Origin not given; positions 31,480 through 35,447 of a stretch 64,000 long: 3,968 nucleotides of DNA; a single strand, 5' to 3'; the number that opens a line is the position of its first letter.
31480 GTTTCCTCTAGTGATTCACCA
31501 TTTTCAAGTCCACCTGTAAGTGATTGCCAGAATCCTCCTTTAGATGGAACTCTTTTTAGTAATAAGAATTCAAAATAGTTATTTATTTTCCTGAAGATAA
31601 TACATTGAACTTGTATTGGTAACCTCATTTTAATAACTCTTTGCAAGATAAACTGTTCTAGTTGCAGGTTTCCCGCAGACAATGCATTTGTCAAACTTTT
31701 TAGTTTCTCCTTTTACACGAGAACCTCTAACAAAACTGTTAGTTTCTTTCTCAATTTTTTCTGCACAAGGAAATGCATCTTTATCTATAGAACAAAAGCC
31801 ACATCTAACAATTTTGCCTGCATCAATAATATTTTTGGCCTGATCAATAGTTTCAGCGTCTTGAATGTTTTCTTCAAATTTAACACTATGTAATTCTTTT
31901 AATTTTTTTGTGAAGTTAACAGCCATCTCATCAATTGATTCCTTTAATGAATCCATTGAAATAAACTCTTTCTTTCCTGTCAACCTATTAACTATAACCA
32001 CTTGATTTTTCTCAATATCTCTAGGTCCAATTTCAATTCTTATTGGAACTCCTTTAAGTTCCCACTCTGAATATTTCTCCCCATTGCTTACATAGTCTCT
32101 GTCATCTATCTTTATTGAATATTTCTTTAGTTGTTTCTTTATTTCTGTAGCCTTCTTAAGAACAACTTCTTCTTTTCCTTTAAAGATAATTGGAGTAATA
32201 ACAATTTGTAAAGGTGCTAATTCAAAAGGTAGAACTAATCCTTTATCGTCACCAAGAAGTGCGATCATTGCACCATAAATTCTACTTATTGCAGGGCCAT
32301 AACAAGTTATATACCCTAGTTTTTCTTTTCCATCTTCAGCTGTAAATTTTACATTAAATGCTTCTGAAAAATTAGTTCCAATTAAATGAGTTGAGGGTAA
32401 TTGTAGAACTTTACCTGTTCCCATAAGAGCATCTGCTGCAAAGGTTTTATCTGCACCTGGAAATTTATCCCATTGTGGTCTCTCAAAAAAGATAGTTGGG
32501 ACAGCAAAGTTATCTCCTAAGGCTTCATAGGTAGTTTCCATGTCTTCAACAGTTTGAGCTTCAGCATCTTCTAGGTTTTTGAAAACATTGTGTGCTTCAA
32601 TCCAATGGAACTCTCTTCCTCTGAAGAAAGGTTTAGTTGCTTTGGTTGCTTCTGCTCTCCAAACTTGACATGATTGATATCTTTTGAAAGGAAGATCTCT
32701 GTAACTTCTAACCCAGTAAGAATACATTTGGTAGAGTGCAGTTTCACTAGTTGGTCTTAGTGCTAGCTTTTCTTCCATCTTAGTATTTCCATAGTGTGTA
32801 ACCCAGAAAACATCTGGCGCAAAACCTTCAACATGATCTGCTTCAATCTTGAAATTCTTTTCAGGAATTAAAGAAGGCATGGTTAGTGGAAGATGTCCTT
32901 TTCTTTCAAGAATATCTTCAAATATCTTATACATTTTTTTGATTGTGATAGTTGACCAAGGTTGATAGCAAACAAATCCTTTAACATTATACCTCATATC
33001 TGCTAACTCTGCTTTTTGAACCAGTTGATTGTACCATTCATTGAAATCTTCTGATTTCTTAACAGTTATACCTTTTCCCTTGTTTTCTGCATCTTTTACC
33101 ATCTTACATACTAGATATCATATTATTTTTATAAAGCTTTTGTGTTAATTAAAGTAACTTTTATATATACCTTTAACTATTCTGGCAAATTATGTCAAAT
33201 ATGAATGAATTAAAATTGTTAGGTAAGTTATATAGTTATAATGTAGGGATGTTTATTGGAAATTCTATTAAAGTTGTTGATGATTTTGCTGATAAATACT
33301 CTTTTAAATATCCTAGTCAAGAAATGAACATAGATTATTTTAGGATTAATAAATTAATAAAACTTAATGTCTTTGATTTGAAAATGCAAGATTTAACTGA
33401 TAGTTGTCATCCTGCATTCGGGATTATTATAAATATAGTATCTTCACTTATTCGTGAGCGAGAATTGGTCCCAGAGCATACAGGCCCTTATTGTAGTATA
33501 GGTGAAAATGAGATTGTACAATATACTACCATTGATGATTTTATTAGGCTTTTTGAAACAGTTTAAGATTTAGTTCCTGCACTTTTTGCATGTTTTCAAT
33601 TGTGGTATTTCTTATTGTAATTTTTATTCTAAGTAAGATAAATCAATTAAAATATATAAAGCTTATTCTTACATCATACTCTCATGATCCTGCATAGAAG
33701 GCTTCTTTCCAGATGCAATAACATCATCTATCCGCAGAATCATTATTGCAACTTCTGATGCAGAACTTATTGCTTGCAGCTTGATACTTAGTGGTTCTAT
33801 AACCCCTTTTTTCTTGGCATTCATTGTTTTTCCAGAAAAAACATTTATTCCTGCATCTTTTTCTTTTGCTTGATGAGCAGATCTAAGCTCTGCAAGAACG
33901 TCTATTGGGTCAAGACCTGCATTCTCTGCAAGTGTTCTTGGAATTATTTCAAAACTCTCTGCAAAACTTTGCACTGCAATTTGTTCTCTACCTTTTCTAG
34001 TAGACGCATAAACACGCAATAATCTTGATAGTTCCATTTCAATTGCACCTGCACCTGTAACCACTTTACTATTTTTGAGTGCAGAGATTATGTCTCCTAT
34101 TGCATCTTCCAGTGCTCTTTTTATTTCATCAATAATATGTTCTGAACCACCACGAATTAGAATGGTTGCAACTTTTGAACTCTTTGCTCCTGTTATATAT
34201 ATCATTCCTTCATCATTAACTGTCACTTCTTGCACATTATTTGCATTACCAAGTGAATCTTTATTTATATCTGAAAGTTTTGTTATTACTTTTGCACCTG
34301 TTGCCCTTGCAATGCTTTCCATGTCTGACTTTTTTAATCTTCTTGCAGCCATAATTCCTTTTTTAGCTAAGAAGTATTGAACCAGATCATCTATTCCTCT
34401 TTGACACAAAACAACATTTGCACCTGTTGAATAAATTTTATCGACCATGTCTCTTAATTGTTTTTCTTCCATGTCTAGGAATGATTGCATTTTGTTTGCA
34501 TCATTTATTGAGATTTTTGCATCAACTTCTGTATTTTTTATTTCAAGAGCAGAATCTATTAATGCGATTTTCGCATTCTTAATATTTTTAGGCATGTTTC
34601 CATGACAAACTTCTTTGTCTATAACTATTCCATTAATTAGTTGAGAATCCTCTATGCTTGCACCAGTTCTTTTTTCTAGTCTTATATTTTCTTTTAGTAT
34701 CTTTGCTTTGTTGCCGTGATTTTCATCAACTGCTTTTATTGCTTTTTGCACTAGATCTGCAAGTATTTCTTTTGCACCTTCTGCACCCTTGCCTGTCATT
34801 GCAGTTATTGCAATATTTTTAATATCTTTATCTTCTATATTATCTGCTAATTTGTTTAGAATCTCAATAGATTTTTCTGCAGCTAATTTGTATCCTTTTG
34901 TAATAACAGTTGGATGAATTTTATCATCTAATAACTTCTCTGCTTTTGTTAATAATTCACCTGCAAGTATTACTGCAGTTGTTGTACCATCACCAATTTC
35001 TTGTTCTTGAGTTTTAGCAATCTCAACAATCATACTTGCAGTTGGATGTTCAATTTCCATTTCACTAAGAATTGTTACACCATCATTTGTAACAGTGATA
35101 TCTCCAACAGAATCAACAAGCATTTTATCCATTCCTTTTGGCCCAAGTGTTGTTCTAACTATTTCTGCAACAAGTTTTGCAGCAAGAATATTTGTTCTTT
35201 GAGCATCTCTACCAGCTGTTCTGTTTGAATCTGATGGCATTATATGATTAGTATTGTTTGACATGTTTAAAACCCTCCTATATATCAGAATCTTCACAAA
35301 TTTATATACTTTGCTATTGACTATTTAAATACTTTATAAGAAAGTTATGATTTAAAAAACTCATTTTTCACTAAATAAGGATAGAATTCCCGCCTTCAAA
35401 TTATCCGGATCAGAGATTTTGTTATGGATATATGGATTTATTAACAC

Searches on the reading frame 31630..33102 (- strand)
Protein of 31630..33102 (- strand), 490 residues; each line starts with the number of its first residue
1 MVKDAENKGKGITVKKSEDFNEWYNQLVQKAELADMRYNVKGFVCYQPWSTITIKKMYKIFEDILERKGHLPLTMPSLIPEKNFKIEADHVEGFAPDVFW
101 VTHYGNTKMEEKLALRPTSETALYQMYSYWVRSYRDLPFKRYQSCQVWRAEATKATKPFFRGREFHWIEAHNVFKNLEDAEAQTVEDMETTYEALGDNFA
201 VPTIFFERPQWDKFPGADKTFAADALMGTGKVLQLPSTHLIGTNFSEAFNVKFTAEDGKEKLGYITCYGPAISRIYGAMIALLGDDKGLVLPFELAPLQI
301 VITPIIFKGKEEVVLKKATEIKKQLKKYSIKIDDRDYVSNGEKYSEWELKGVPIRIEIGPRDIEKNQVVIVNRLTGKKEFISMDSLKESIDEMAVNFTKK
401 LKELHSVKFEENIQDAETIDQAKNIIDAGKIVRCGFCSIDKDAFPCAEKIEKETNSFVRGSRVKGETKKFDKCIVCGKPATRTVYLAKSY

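Call 16: search_protein_families(library=pfam, proteins=[window:31630-33102:-], max_evalue=0.1)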
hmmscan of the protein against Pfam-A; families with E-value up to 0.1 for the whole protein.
window:31630-33102:- (490 aa): 3 families
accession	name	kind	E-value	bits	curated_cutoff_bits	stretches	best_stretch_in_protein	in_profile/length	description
PF00587.30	tRNA-synt_2b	-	4.4e-28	99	29.3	1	108-280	6-176/179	tRNA synthetase class II core domain (G, H, P, S and T)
PF03129.25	HGTP_anticodon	-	6.1e-15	55.6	21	1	299-392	1-93/94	Anticodon binding domain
PF09180.16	ProRS-C_1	-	1.6e-11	44.6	31.5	1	420-490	2-71/71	Prolyl-tRNA synthetase, C-terminal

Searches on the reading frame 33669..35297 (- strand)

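Call 16: search_protein_families(library=pfam, proteins=[window:33669-35297:-], max_evalue=0.1)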
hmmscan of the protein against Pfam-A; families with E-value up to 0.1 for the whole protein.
window:33669-35297:- (542 aa): 2 families
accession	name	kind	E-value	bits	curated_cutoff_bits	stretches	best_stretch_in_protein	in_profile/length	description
PF00118.29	Cpn60_TCP1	-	2e-175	584.6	34.3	1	43-529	1-488/490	TCP-1/cpn60 chaperonin family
PF13062.12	DUF3924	-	0.048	14.1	21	0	198-231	16-46/62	Protein of unknown function (DUF3924)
